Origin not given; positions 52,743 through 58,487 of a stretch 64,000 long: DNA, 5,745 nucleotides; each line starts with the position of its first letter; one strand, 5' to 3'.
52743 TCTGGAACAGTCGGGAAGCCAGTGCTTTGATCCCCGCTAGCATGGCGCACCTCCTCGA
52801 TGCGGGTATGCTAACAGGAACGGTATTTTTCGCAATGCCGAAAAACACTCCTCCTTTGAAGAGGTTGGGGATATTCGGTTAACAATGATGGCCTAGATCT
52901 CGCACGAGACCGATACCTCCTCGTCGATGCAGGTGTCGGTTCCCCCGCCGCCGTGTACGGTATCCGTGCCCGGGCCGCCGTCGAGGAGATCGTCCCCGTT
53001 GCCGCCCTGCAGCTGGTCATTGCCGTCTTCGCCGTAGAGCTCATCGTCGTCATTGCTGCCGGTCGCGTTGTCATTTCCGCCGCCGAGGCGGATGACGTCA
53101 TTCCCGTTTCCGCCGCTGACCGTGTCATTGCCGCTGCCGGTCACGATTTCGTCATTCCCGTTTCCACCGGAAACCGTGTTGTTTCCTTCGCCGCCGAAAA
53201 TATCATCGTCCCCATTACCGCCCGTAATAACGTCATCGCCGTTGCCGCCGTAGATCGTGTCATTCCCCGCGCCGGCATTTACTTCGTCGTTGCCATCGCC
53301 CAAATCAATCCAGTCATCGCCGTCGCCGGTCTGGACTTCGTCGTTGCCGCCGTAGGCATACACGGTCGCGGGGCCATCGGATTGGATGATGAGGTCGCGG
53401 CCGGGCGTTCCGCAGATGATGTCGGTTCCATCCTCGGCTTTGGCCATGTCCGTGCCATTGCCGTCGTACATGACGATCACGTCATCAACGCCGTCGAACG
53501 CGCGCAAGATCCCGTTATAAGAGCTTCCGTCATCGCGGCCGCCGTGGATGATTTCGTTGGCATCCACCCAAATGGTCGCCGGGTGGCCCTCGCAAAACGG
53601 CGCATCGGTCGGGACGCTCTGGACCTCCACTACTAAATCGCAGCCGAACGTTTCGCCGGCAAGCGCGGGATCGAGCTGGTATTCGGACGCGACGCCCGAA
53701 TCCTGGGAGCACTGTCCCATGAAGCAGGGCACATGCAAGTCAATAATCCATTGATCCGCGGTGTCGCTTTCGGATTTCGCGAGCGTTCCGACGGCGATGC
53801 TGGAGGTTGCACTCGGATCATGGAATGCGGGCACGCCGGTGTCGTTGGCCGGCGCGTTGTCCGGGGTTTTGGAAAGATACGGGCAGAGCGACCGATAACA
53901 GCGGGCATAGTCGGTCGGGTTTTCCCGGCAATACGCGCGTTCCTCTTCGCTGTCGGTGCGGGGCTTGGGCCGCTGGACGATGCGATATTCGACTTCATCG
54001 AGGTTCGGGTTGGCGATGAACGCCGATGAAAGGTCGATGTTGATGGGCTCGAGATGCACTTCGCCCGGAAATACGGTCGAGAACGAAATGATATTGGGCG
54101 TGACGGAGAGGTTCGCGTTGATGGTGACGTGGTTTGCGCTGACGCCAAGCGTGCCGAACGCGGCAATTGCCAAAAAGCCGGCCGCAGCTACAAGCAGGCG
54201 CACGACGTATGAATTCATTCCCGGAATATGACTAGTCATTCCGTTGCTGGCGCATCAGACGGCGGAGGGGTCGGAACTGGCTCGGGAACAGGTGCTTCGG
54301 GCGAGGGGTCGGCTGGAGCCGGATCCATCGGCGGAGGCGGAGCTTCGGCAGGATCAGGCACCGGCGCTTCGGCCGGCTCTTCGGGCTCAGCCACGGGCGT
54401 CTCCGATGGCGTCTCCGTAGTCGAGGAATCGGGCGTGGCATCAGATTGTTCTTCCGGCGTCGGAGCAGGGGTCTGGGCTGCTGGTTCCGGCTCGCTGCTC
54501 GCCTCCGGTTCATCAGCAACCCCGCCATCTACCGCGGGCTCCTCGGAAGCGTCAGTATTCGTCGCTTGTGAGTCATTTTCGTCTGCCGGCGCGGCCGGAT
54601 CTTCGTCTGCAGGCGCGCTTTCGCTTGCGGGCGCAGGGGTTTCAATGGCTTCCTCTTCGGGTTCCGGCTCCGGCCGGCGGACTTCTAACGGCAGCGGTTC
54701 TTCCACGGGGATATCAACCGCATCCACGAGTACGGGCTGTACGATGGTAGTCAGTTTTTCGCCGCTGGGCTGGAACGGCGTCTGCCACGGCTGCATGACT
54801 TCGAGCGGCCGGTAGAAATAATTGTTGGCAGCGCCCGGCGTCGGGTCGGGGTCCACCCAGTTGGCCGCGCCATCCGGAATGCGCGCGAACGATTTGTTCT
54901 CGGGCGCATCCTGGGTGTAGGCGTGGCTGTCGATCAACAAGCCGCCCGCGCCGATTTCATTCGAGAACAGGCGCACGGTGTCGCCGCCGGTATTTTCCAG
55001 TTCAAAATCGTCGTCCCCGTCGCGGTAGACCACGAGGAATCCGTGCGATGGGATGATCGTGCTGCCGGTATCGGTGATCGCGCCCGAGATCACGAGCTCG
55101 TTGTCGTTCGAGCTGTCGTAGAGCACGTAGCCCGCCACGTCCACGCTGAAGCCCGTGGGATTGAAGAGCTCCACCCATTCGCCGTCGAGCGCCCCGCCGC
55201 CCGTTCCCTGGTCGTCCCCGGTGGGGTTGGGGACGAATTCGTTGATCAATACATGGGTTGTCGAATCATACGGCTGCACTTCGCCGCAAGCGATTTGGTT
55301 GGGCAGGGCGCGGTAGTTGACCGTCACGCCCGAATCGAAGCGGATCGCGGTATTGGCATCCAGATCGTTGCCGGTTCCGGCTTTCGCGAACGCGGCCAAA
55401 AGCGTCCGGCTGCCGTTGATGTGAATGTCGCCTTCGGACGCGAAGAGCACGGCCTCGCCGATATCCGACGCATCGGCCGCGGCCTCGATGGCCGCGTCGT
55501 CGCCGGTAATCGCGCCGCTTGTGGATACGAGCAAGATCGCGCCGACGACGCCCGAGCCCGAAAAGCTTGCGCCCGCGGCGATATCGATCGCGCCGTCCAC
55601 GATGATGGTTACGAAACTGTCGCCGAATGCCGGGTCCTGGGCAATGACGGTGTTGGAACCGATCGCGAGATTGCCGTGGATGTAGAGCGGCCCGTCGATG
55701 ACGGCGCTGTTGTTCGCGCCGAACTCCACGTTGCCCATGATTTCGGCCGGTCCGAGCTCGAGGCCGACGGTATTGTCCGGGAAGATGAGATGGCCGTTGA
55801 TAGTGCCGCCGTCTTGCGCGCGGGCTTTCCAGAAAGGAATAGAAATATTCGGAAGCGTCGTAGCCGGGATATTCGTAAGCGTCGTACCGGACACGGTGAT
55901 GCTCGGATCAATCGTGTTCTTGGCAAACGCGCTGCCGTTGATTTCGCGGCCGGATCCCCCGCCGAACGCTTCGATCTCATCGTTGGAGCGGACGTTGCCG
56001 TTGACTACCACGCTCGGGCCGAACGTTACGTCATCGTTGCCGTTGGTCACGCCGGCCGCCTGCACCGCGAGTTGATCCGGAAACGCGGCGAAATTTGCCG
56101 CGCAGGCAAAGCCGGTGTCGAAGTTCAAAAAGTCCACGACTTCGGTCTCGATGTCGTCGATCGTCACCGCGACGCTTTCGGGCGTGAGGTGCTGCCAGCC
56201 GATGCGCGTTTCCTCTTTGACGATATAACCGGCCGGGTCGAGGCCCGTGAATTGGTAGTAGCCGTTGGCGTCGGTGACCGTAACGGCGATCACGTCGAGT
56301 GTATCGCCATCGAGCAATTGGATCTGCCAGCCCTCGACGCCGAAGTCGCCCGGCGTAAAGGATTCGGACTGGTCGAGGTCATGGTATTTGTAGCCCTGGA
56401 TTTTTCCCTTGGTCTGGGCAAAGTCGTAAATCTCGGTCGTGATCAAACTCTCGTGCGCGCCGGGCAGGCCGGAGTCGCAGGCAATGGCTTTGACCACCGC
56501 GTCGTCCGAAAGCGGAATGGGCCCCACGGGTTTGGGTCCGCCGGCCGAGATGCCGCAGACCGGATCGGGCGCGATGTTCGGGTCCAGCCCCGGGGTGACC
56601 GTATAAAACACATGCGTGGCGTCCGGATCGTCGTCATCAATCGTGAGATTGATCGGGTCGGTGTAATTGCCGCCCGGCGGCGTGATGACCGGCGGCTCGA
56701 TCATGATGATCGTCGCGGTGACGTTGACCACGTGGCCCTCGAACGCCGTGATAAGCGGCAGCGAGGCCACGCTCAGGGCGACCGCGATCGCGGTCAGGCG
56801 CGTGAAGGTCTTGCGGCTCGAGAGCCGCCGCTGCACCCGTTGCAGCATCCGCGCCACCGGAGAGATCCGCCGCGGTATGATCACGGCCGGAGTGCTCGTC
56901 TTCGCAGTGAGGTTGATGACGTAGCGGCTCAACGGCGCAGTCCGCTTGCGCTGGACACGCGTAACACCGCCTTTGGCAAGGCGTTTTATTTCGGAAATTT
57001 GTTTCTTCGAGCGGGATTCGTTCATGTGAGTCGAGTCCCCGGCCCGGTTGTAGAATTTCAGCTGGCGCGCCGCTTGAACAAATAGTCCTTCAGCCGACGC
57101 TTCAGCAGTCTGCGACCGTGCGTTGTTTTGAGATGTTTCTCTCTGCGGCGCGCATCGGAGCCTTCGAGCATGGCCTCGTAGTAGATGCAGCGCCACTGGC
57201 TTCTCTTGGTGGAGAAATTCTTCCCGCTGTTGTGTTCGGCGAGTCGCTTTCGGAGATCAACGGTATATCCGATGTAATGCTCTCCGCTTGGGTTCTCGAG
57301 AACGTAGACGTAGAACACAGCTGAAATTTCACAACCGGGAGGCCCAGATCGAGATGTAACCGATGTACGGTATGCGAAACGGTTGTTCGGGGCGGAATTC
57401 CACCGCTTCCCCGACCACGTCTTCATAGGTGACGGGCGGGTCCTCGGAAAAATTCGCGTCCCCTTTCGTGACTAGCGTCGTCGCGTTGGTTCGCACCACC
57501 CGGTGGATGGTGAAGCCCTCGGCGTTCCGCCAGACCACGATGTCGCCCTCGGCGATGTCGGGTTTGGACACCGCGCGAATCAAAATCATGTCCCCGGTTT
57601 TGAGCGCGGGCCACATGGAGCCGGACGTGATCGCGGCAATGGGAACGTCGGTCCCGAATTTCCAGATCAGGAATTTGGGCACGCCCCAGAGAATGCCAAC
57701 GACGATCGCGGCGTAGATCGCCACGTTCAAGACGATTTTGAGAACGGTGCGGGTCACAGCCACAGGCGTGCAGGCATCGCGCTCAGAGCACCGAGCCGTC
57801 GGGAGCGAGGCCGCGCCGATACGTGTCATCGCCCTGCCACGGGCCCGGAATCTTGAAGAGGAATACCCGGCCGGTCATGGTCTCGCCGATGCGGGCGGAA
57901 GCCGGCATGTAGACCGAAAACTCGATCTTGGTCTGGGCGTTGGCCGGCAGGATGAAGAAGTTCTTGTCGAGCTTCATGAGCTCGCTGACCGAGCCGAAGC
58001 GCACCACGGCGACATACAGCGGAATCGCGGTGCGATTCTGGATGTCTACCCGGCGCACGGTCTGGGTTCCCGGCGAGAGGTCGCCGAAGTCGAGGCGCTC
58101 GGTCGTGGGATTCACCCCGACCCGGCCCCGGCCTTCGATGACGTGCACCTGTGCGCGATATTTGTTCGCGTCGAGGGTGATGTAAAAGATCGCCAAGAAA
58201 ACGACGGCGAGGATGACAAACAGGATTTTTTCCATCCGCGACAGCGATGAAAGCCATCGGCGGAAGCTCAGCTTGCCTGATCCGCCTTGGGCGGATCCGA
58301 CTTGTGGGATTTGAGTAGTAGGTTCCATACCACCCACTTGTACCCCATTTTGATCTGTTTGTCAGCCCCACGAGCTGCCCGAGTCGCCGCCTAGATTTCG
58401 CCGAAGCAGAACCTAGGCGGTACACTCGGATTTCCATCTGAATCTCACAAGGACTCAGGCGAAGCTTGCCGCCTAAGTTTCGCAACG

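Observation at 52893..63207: SipW-type signal peptidase locus with five secreted proteins sharing a conserved N-domain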

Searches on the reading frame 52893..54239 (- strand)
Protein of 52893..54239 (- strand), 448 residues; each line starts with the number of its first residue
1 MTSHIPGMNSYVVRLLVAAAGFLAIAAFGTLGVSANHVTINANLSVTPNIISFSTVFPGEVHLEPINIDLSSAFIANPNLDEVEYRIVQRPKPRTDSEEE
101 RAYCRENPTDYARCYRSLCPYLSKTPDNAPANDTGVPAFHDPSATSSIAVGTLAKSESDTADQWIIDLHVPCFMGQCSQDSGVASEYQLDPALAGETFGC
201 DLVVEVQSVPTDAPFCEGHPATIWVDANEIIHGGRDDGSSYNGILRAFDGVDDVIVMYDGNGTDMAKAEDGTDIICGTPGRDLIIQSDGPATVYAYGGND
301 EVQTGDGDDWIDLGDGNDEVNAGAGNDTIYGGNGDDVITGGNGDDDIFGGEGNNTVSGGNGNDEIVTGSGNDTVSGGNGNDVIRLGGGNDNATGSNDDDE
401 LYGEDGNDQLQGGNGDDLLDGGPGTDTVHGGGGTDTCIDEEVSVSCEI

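Call 3: search_protein_families(library=pfam, proteins=[window:52893-54239:-], max_evalue=0.01)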
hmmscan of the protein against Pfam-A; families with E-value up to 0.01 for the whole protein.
window:52893-54239:- (448 aa): 1 family
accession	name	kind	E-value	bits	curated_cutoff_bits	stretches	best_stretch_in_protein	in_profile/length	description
PF00353.25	HemolysinCabind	-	1.1e-29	102.5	23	6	322-356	2-36/36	RTX calcium-binding nonapeptide repeat (4 copies)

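Call 4: search_protein_families(library=ncbifam, proteins=[window:52893-54239:-], max_evalue=0.01)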
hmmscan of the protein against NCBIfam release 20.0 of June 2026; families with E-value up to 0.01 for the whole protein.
window:52893-54239:- (448 aa): 6 families
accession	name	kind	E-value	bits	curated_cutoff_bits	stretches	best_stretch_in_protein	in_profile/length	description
NF033943.0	RTX_toxin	subfamily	6.1e-24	84.3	1000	2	326-438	687-800/930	RTX family hemolysin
NF046115.1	Ca_rpt_SMc04171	equivalog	2.7e-20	73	625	2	367-441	419-493/574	SMc04171 family calcium-binding repeat protein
NF033203.1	entero_EhxA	exception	1.5e-14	53.1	2000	1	300-427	712-830/997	enterohemolysin EhxA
NF053766.1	ZapA_metallo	exception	1.1e-09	37.8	940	2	386-445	336-395/483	ZapA family metalloprotease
NF035945.1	Zn_serralysin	subfamily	5.1e-08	32.5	500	1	390-443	320-373/462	serralysin family metalloprotease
NF050046.1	PueAB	exception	0.00041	18.9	670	0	334-385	368-419/616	polyurethane esterase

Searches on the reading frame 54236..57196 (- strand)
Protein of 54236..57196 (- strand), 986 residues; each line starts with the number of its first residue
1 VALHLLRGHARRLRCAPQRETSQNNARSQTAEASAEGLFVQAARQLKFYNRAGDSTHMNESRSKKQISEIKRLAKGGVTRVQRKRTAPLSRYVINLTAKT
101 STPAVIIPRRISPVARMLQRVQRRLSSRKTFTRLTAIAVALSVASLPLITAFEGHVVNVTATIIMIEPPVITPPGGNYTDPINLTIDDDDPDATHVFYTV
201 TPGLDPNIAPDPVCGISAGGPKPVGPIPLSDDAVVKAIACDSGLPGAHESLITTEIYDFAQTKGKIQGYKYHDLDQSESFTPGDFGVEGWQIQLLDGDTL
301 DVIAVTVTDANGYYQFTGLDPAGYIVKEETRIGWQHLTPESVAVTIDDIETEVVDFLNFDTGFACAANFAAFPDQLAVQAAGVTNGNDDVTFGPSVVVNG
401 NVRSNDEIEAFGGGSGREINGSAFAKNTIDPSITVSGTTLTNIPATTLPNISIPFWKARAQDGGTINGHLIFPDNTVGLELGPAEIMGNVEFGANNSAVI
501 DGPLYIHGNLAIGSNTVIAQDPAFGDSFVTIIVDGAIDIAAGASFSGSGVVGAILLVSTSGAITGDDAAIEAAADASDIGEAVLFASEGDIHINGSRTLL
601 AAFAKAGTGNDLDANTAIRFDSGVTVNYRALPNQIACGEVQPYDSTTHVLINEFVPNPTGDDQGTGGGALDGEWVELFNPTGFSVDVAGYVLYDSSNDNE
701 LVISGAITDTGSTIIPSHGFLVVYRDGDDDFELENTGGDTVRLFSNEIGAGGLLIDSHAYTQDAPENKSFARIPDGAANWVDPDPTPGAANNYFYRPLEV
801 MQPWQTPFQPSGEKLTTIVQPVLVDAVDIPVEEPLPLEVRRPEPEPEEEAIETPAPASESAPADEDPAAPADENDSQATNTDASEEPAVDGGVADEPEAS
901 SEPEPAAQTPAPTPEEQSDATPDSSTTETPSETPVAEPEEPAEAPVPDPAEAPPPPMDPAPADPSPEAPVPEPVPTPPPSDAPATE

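Call 3: search_protein_families(library=pfam, proteins=[window:54236-57196:-], max_evalue=0.01)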
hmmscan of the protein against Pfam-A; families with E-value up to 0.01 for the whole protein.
window:54236-57196:- (986 aa): 6 families
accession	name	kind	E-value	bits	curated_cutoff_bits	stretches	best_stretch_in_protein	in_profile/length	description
PF00932.25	LTD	-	3.9e-12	47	34.3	1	645-761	4-108/109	Lamin Tail Domain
PF17210.9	SdrD_B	-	3.4e-08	34.1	29.7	1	269-336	6-72/112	SdrD B-like domain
PF13620.12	CarboxypepD_reg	-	0.00016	22.4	32.3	1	287-350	14-75/82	Carboxypeptidase regulatory-like domain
PF17802.7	SpaA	-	0.00017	22.1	23.1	1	287-354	16-85/91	Prealbumin-like fold domain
PF13290.12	CHB_HEX_C_1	-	0.0044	17.4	22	0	173-243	1-59/67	Chitobiase/beta-hexosaminidase C-terminal domain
PF00775.27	Dioxygenase_C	-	0.0075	16.2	27.3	0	305-330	77-102/182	Dioxygenase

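Call 4: search_protein_families(library=ncbifam, proteins=[window:54236-57196:-], max_evalue=0.01)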
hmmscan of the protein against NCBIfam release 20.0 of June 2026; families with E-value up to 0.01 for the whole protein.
window:54236-57196:- (986 aa): 2 families
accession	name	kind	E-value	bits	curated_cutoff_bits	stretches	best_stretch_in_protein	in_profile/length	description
NF012181.0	MSCRAMM_SdrD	exception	0.003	15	2500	1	268-341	797-866/1379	MSCRAMM family adhesin SdrD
NF000535.3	MSCRAMM_SdrC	exception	0.0038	15.3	1700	1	261-348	494-577/963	MSCRAMM family adhesin SdrC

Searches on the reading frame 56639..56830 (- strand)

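Call 8: search_protein_families(library=ncbifam, proteins=[window:56639-56830:-], max_evalue=10)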
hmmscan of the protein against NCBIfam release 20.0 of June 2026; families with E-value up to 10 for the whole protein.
seq(64 aa): 1 family
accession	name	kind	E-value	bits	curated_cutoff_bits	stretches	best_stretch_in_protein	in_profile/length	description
NF011814.0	PRK15286.1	equivalog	0.039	13.5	264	1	12-55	8-51/170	putative minor fimbrial subunit StfE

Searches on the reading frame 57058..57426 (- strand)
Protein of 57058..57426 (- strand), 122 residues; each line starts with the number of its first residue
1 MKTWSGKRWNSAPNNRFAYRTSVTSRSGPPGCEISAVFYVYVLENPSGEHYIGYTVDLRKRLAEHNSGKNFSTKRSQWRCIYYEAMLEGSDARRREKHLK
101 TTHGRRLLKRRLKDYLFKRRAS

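Call 3: search_protein_families(library=pfam, proteins=[window:57058-57426:-], max_evalue=0.01)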
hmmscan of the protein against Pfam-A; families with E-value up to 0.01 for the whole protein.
window:57058-57426:- (122 aa): 3 families
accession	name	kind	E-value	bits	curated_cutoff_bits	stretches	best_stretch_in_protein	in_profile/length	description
PF01541.30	GIY-YIG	-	2.5e-14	53.8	22.6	1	38-105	2-74/78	GIY-YIG catalytic domain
PF10544.15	T5orf172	-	1e-05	26.4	20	1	39-102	2-66/101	T5orf172 domain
PF13455.12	MUG113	-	0.0015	19.5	22.3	1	52-101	3-45/73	Meiotically up-regulated gene 113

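Call 4: search_protein_families(library=ncbifam, proteins=[window:57058-57426:-], max_evalue=0.01)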
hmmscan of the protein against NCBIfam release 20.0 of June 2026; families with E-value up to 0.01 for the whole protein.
window:57058-57426:- (122 aa): 1 family
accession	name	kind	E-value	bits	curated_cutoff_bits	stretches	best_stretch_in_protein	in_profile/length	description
TIGR01453.1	grpIintron_endo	subfamily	0.00048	20.2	56.05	1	40-74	4-39/215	group I intron endonuclease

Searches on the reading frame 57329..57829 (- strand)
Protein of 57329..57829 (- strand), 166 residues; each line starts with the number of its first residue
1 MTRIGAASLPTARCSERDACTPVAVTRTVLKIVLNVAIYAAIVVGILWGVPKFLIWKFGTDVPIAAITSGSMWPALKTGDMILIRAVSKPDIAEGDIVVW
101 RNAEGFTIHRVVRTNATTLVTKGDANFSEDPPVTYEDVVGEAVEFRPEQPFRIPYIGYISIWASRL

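Call 3: search_protein_families(library=pfam, proteins=[window:57329-57829:-], max_evalue=0.01)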
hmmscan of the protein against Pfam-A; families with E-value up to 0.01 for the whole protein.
window:57329-57829:- (166 aa): 2 families
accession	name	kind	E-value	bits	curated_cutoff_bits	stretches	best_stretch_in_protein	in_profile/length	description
PF00717.28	Peptidase_S24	-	4.2e-06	26.9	23.3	1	60-116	33-87/116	Peptidase S24-like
PF10502.14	Peptidase_S26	-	0.0038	17.6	22.9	1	53-104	16-67/168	Signal peptidase, peptidase S26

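Call 4: search_protein_families(library=ncbifam, proteins=[window:57329-57829:-], max_evalue=0.01)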
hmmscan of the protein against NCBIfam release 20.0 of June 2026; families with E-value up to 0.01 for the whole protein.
window:57329-57829:- (166 aa): 4 families
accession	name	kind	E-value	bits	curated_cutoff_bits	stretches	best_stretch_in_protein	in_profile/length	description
TIGR02228.1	sigpep_I_arch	equivalog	2.3e-21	76.3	51.85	1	29-162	10-132/158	signal peptidase I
NF046067.1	SigPepSipWBacil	equivalog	1.3e-12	47.6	190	1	64-163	40-140/189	signal peptidase I SipW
TIGR02227.1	sigpep_I_bact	equivalog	1.4e-06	28.3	47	1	62-134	22-97/162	signal peptidase I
TIGR02754.1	sod_Ni_protease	equivalog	0.0022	18.4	63.25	1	67-126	3-67/90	nickel-type superoxide dismutase maturation protease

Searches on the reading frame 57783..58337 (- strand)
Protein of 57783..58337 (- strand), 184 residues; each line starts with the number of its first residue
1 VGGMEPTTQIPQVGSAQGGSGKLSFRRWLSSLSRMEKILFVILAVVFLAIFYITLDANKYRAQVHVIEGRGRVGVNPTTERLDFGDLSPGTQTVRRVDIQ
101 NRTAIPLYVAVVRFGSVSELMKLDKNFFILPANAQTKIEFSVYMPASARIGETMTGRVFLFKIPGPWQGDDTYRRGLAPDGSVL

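Call 3: search_protein_families(library=pfam, proteins=[window:57783-58337:-], max_evalue=0.01)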
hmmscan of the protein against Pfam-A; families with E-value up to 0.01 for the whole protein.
window:57783-58337:- (184 aa): 0 families

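Call 4: search_protein_families(library=ncbifam, proteins=[window:57783-58337:-], max_evalue=0.01)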
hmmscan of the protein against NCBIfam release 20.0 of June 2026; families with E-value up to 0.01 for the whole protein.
window:57783-58337:- (184 aa): 1 family
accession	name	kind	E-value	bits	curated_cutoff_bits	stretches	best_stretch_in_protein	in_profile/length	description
NF012200.0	choice_anch_D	domain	0.0018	18.8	45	1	74-142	16-85/108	choice-of-anchor D domain-containing protein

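Call 31: find_homologous_proteins(query=window:57786-58235:-, max_evalue=0.001)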
Query seq(150 aa) (150 aa): 242 proteins with E <= 0.001 among 269 candidates; the best 120 are listed.
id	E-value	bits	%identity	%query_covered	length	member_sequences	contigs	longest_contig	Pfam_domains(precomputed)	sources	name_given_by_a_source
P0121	1.2e-92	325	100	100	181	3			-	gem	-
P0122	2.8e-66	240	75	92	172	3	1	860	-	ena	-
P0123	4.5e-64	233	74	89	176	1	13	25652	-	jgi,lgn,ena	-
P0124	6.8e-60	219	74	89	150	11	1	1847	-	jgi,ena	-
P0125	3.6e-59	217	74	89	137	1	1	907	-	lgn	-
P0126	4.8e-59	216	74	89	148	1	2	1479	-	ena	-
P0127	2.0e-58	214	71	89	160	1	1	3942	-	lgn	-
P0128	4.8e-58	213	75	87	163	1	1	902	-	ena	-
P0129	1.0e-57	212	73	88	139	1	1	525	-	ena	-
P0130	5.7e-57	210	68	89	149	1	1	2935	-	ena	-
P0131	8.5e-57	209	74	91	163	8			-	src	-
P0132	2.6e-56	207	75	86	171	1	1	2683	-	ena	-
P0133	1.7e-55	205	73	86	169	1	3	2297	-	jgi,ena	-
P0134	5.2e-55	203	69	89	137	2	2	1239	-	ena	-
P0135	9.4e-55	202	69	89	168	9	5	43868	-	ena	-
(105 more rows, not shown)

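Call 42: predict_structure(alignment_id=A4)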
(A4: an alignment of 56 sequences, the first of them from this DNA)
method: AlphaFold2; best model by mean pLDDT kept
length: 150 residues; sequences in the alignment: 56
mean_pLDDT: 89.8   pTM: 0.75
mean pLDDT of the five models: 89.8, 89.3, 87.3, 86.9, 86.5
residues with pLDDT >= 90: 111; 70-90: 22; 50-70: 17; < 50: 0
segments of 3 or more residues with pLDDT < 50: none
pLDDT, mean of each block of 10 residues (from residue 1): 95 92 92 90 78 96 95 96 95 94 96 96 95 75 62
secondary structure, 60 per line:
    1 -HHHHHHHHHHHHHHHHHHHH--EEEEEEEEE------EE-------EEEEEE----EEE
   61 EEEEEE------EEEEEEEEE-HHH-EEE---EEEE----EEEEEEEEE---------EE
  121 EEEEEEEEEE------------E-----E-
elements in order: H2-21 E24-32 E48-53 E58-66 E73-81 E87-89 E93-96 E101-109 E119-130
